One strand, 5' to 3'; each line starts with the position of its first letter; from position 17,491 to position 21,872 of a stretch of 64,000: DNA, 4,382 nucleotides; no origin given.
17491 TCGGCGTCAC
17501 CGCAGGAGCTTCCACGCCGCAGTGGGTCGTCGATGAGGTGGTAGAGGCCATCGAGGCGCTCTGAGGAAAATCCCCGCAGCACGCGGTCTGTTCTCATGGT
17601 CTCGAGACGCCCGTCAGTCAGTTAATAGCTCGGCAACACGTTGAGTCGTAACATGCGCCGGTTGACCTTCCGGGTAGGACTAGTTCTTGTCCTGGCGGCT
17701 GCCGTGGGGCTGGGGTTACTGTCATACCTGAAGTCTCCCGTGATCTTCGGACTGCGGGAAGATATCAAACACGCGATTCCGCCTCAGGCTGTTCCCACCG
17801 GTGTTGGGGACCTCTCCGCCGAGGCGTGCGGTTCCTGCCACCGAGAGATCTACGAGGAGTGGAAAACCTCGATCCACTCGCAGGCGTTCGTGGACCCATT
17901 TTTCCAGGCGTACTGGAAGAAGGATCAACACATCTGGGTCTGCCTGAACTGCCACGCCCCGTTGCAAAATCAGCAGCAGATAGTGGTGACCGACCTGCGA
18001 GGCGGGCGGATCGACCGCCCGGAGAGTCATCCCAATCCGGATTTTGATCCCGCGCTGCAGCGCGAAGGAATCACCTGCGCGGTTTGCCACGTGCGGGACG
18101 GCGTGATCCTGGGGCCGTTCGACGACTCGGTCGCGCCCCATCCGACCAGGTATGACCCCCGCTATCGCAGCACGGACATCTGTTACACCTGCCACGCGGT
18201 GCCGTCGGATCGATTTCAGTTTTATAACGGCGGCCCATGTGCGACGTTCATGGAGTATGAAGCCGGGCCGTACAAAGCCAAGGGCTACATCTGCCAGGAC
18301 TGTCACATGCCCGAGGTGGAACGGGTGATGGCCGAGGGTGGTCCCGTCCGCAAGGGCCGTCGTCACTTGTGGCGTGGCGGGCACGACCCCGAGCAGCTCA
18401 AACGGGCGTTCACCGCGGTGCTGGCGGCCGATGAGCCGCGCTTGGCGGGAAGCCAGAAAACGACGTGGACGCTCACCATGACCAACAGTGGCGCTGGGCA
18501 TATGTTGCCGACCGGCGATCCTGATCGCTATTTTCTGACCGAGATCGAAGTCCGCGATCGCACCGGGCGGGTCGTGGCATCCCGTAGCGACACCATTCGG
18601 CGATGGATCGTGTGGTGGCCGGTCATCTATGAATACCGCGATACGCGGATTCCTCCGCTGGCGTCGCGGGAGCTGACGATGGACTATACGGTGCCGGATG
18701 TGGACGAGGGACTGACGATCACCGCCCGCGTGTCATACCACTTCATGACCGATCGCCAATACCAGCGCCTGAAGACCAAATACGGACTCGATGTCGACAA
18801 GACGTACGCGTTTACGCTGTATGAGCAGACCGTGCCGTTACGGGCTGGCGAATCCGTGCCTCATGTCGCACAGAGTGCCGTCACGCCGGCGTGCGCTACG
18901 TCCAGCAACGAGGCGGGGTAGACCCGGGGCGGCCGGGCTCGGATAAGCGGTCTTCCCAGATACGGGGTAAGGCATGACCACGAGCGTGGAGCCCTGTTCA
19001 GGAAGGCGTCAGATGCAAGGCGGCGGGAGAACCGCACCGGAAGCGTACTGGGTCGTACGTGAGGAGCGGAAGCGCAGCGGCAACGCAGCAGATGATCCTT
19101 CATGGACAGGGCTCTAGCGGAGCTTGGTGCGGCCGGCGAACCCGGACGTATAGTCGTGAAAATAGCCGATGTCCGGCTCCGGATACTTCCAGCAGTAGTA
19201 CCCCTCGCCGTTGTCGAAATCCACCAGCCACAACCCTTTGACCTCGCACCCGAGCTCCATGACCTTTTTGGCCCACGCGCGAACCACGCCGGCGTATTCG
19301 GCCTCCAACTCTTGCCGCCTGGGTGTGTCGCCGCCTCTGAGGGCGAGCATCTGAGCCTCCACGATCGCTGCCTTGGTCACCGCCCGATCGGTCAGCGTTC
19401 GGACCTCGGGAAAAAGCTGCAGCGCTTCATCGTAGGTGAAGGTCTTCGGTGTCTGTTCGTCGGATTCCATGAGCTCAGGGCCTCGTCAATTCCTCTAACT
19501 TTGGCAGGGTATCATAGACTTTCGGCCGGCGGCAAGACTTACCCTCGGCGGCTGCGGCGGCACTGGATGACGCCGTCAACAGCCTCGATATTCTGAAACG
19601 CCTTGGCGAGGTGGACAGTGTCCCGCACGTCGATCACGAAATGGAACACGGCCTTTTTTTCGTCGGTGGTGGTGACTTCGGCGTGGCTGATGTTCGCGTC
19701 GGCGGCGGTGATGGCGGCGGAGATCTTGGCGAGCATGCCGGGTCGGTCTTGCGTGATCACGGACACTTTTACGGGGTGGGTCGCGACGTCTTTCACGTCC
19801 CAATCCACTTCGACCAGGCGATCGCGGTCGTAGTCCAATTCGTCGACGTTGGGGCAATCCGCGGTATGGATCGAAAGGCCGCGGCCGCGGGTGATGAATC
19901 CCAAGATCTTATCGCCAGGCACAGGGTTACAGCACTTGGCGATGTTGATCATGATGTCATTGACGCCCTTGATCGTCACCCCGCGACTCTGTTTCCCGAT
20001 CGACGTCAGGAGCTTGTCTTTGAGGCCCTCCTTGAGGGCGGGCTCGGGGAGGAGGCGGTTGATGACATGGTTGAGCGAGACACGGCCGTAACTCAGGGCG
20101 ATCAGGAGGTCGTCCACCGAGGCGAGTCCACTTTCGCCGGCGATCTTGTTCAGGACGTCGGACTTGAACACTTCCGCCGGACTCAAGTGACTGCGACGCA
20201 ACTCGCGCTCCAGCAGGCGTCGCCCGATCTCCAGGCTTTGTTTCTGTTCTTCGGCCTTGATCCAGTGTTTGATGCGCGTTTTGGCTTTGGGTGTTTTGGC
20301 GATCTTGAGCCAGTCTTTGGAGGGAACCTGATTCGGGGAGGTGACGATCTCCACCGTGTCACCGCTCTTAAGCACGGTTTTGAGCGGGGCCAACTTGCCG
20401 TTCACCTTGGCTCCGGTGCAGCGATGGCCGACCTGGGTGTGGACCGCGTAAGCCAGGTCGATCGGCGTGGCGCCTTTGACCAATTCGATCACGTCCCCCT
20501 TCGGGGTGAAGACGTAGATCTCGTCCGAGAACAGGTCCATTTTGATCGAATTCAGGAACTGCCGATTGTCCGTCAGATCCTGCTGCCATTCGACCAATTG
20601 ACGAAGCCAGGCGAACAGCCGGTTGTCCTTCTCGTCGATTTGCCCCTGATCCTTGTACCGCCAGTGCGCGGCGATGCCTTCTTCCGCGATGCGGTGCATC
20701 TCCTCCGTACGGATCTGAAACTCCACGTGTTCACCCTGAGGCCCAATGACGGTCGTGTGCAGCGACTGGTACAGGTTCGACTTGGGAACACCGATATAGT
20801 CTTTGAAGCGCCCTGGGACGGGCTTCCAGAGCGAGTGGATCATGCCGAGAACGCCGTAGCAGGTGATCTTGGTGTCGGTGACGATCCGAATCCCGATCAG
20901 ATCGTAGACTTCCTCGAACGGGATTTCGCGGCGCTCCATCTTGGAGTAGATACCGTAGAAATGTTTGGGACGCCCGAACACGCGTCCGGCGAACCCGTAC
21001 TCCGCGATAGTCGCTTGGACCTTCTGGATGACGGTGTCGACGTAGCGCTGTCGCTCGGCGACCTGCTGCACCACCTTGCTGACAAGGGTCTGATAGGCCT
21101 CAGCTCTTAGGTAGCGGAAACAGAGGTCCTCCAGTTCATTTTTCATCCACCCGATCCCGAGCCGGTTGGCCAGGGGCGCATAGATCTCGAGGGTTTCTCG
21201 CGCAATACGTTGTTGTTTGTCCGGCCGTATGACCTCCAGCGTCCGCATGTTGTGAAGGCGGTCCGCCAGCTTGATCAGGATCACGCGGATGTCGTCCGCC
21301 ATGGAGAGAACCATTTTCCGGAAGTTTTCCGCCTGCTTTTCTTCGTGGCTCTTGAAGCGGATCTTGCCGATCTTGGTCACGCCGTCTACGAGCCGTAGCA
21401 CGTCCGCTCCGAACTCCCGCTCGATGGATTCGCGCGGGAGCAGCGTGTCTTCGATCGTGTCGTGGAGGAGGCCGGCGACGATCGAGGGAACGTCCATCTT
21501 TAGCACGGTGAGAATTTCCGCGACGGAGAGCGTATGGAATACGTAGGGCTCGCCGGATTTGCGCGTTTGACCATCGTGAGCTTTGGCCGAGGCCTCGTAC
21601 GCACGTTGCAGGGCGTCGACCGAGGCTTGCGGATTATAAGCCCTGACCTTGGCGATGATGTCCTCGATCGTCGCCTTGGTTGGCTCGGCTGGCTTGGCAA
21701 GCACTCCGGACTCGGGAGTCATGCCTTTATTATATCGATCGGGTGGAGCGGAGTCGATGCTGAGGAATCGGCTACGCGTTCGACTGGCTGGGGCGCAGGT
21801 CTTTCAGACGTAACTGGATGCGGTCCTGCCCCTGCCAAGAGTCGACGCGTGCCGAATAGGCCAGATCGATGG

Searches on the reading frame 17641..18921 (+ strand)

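Call 55: search_protein_families(library=pfam, proteins=[window:17641-18921:+], max_evalue=0.00001)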
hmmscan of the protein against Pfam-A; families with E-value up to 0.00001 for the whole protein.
window:17641-18921:+ (426 aa): 2 families
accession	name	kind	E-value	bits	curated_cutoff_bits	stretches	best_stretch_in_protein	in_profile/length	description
PF22113.1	Mtrc-MtrF_II-IV_dom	-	6.6e-08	32.7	30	0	59-109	119-167/176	Outer membrane cytochrome MtrC/MtrF-like, domains II/IV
PF14522.11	Cytochrome_C7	-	2.3e-07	30.9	24.8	0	61-150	14-66/67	Cytochrome c7 and related cytochrome c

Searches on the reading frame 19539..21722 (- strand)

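Call 55: search_protein_families(library=pfam, proteins=[window:19539-21722:-], max_evalue=0.00001)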
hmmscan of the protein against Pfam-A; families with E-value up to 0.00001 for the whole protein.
window:19539-21722:- (727 aa): 7 families
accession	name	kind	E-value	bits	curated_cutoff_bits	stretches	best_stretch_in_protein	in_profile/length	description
PF13328.12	HD_4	-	9.7e-53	178.5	27.2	1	41-190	1-155/156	HD domain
PF04607.23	RelA_SpoT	-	3.2e-42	143.8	27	1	250-360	1-112/113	Region found in RelA / SpoT proteins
PF02824.27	TGS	-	4.6e-24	84.7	22.2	1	402-461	1-60/60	TGS domain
PF13291.12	ACT_4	-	2.4e-15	57.4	27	1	648-723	4-80/80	ACT domain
PF19296.4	RelA_AH_RIS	-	3.1e-14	53.9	23.8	1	473-561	2-86/185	RelA/SpoT, AH and RIS domains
PF01842.31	ACT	-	4.8e-12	45.9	27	1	653-715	3-64/66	ACT domain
PF01966.28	HD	-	4.6e-09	37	22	1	63-159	4-116/116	HD domain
